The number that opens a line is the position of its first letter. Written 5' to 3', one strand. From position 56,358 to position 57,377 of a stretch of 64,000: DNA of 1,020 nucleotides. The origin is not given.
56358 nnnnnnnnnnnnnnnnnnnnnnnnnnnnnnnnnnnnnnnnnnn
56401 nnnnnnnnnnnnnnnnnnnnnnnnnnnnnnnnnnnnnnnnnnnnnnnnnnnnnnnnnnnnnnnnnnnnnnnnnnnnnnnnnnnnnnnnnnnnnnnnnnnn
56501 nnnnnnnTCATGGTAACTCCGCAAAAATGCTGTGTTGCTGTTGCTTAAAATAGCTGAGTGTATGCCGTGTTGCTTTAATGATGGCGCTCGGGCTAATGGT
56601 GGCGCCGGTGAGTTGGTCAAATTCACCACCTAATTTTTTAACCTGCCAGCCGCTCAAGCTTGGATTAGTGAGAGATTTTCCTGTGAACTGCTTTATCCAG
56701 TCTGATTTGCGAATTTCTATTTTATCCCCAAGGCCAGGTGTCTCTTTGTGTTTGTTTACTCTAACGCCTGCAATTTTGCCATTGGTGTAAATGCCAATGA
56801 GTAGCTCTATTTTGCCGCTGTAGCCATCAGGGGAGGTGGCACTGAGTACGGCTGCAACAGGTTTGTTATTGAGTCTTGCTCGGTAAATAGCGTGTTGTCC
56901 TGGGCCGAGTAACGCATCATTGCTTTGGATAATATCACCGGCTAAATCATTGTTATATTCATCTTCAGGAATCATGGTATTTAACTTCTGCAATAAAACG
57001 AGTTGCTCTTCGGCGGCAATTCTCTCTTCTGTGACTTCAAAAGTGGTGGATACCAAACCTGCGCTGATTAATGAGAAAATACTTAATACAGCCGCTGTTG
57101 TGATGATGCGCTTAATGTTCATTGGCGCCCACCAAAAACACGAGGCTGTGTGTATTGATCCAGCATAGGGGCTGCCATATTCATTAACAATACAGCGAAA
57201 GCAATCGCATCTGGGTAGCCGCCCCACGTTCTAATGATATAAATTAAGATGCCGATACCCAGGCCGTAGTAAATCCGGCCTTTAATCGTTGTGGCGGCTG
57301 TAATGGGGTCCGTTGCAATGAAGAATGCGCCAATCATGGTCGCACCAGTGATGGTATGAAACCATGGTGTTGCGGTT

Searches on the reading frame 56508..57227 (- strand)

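Call 86: search_protein_families(library=pfam, proteins=[window:56508-57227:-], max_evalue=0.00001)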
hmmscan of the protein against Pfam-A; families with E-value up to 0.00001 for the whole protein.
window:56508-57227:- (239 aa): 1 family
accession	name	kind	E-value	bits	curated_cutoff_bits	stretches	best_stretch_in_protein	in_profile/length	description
PF04205.19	FMN_bind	-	3.5e-17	63.3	22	1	135-224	1-76/77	FMN-binding domain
